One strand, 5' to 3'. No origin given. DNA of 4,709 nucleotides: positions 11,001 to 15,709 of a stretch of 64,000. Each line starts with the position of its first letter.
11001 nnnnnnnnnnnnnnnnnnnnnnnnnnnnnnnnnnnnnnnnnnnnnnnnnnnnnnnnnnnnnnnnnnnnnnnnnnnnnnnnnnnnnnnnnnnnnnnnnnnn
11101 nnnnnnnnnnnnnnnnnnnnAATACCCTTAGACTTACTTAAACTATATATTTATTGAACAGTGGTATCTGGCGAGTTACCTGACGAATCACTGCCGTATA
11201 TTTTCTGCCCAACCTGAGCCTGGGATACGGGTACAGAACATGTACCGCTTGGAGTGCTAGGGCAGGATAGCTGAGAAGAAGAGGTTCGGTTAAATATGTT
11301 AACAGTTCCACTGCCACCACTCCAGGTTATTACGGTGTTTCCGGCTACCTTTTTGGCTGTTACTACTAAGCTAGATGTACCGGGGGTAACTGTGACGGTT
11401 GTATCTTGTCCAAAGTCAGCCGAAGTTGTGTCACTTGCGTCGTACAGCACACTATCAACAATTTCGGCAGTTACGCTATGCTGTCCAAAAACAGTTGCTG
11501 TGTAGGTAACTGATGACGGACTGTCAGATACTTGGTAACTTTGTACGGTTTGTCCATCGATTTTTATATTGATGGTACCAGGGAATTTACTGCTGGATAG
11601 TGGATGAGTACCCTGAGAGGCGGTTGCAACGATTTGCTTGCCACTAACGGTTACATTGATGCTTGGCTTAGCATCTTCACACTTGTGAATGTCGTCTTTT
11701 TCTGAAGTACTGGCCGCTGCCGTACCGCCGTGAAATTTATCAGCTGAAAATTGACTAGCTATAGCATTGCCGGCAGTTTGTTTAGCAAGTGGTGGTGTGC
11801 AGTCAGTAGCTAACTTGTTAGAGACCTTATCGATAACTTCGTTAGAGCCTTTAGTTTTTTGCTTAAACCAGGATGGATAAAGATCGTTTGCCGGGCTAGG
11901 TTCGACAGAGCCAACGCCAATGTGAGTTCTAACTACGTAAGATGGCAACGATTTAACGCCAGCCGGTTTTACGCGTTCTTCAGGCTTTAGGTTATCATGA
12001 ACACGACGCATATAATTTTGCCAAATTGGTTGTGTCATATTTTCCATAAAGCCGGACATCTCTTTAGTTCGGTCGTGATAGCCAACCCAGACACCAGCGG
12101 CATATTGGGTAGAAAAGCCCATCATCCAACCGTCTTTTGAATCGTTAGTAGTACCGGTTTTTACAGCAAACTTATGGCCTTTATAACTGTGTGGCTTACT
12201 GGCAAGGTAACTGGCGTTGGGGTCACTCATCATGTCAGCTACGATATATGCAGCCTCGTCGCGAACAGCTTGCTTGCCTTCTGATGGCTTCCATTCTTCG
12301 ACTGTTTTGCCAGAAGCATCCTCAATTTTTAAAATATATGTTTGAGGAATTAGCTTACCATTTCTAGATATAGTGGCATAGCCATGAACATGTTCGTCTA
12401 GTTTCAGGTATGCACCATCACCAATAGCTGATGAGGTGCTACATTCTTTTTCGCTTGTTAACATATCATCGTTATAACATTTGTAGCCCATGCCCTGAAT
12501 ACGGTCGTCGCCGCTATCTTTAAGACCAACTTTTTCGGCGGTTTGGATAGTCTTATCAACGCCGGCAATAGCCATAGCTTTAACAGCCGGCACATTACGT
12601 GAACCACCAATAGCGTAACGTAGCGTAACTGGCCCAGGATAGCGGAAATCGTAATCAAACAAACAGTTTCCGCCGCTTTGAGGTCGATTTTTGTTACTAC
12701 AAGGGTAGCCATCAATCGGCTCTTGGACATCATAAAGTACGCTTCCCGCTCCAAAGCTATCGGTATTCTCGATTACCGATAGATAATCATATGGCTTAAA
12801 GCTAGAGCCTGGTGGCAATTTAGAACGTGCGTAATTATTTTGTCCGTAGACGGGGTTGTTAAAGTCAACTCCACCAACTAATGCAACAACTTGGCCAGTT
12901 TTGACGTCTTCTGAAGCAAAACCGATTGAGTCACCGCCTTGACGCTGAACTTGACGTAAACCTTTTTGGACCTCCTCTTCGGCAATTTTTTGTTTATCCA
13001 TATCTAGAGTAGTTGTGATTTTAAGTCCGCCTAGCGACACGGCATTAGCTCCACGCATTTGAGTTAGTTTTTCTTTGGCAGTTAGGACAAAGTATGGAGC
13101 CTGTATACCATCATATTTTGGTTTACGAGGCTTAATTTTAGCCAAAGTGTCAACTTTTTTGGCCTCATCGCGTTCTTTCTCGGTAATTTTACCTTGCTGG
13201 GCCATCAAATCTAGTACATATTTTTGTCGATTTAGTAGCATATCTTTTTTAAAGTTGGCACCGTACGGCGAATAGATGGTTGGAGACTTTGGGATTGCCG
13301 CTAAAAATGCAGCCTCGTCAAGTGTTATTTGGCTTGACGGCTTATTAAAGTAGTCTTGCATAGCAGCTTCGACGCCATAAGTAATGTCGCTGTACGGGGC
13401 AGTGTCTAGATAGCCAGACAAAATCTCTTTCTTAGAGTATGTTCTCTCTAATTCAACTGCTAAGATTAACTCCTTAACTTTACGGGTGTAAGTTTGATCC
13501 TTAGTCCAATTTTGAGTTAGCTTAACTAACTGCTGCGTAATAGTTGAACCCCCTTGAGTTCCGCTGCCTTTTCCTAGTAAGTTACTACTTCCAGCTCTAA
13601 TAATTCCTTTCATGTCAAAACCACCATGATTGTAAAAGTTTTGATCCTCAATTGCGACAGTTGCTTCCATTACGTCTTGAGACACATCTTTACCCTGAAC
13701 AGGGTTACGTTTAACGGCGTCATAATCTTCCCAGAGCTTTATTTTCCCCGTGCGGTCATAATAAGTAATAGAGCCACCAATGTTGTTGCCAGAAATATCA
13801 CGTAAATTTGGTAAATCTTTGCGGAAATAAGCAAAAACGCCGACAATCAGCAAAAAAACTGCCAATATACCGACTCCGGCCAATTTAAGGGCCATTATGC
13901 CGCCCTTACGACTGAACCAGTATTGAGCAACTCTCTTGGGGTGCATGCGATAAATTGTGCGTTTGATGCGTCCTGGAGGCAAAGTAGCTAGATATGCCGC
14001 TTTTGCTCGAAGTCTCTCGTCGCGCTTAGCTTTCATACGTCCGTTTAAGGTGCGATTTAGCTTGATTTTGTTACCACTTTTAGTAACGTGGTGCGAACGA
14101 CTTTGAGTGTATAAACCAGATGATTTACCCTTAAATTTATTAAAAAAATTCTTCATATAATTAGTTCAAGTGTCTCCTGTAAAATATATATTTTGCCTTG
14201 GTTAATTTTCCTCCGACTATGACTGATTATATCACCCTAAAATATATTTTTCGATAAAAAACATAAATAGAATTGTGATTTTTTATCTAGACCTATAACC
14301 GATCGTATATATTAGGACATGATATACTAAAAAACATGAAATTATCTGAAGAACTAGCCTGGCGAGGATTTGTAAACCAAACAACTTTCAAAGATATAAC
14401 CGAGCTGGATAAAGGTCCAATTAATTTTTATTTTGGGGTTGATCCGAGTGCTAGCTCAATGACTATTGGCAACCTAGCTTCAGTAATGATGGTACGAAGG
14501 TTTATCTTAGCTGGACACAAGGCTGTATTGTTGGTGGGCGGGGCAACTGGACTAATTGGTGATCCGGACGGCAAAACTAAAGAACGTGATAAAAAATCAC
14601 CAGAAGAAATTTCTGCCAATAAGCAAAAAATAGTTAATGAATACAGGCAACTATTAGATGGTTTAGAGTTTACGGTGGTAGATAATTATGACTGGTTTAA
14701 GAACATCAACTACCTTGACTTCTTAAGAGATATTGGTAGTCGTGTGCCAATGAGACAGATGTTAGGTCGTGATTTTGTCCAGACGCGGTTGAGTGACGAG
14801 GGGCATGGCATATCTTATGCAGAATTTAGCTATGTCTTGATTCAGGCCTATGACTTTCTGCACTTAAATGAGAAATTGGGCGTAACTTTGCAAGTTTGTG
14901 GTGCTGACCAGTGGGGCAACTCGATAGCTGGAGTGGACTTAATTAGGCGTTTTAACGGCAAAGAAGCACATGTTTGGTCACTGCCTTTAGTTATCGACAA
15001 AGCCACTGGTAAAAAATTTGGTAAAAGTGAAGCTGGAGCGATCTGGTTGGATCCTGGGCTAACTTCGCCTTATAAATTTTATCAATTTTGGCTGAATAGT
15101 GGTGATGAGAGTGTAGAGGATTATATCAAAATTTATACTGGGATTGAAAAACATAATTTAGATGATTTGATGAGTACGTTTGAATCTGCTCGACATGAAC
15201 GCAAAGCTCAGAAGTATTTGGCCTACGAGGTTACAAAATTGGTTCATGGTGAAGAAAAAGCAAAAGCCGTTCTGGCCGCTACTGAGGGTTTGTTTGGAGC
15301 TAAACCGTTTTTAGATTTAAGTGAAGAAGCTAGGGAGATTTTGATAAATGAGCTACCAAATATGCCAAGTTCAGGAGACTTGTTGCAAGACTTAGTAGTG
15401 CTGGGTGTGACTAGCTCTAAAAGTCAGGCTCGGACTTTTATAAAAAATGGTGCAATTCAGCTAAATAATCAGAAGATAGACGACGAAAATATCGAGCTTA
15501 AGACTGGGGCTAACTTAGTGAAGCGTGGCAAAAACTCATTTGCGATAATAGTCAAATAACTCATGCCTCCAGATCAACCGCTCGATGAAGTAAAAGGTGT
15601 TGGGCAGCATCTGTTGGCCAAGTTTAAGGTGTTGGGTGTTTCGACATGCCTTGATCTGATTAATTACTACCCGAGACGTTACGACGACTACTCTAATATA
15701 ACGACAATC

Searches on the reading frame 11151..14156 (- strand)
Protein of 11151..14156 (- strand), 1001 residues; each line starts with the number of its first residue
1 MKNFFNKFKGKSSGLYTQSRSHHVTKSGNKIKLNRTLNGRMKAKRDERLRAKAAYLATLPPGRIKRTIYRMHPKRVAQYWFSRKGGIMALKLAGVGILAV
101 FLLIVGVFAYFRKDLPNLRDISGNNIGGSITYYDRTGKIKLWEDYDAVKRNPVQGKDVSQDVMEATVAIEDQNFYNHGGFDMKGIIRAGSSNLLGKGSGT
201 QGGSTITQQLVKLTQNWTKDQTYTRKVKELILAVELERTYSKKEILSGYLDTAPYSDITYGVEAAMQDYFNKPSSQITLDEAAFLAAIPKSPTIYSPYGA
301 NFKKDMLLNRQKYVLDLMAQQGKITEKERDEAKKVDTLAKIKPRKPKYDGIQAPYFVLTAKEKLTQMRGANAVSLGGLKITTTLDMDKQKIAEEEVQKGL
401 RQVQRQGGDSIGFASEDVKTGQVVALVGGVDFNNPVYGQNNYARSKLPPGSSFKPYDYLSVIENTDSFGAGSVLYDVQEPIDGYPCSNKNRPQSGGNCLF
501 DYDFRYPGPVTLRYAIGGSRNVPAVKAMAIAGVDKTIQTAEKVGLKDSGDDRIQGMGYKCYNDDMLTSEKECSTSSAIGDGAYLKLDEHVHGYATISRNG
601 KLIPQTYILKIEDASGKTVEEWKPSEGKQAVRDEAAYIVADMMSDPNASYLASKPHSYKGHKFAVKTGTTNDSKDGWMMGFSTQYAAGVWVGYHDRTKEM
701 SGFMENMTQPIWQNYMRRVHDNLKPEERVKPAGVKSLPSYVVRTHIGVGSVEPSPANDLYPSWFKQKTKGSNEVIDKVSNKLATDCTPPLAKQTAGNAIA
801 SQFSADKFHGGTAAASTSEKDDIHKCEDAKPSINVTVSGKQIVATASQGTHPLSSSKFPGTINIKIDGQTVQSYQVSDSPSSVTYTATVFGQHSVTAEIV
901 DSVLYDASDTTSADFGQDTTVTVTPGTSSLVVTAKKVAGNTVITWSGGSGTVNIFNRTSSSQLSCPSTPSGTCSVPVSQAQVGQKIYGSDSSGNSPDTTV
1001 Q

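Call 7: search_protein_families(library=ncbifam, proteins=[window:11151-14156:-])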
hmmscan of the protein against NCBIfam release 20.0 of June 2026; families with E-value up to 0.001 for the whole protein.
window:11151-14156:- (1001 aa): 13 families
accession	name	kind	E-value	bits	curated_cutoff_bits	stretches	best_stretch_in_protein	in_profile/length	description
TIGR02074.1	PBP_1a_fam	subfamily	3.9e-123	412.1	508.75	1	149-721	1-534/535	PBP1A family penicillin-binding protein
TIGR02073.1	PBP_1c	equivalog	4.3e-86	290.1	494.2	1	129-801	11-620/728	penicillin-binding protein 1C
NF051885.1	tranpepglycosPbpC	equivalog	2.3e-85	287.5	900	1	93-726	17-600/632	multimodular transpeptidase-transglycosylase PbpC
NF038272.1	strep_PBP1A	exception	4e-71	240.2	1075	1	97-742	19-653/658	penicillin-binding protein PBP1A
TIGR02071.1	PBP_1b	equivalog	3.7e-65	220.4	717.75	2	148-547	145-532/729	penicillin-binding protein 1B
NF008643.0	PRK11636.1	equivalog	2.7e-63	214.5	1263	3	95-399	13-306/850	peptidoglycan glycosyltransferase/peptidoglycan DD-transpeptidase MrcA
NF038276.1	strep_PBP2A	exception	2.1e-56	191.6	1100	1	97-699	46-613/716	penicillin-binding protein PBP2A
NF038274.1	strep_PBP1B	exception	1.2e-55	189.2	1225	2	148-338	80-279/745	penicillin-binding protein PBP1B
NF007061.0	PRK09506.1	equivalog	1.1e-48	165.7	1120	1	159-736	220-766/825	bifunctional glycosyl transferase/transpeptidase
NF008414.0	PRK11240.1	equivalog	3.9e-48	164.1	1121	1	142-727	56-568/774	peptidoglycan glycosyltransferase PbpC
NF011423.0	PRK14850.1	equivalog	6.4e-46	157.1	1275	1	147-735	154-706/764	penicillin-binding protein 1b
NF010008.0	PRK13481.1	equivalog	4.7e-35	121.2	270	1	149-332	79-263/269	glycosyltransferase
TIGR02070.1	mono_pep_trsgly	equivalog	3.4e-34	118.3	182.65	1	131-319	33-219/224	monofunctional biosynthetic peptidoglycan transglycosylase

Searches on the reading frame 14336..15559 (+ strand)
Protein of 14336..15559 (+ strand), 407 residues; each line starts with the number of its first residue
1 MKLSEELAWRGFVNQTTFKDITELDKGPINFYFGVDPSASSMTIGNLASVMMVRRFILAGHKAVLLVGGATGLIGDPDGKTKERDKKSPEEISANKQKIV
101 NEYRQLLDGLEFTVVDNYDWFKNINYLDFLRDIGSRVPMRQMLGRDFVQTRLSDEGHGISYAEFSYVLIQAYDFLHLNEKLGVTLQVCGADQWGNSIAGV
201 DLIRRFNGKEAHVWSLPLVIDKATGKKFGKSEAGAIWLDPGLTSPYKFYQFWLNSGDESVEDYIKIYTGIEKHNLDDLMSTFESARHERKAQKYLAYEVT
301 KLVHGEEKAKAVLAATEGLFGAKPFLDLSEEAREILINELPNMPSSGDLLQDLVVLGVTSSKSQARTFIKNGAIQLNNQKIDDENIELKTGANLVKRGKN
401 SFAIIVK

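Call 7: search_protein_families(library=ncbifam, proteins=[window:14336-15559:+])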
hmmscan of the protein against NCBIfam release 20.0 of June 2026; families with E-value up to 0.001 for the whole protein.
window:14336-15559:+ (407 aa): 1 family
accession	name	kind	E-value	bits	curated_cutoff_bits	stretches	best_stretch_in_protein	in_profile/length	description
TIGR00234.1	tyrS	equivalog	2.9e-96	323.1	113.8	1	4-405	7-403/406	tyrosine--tRNA ligase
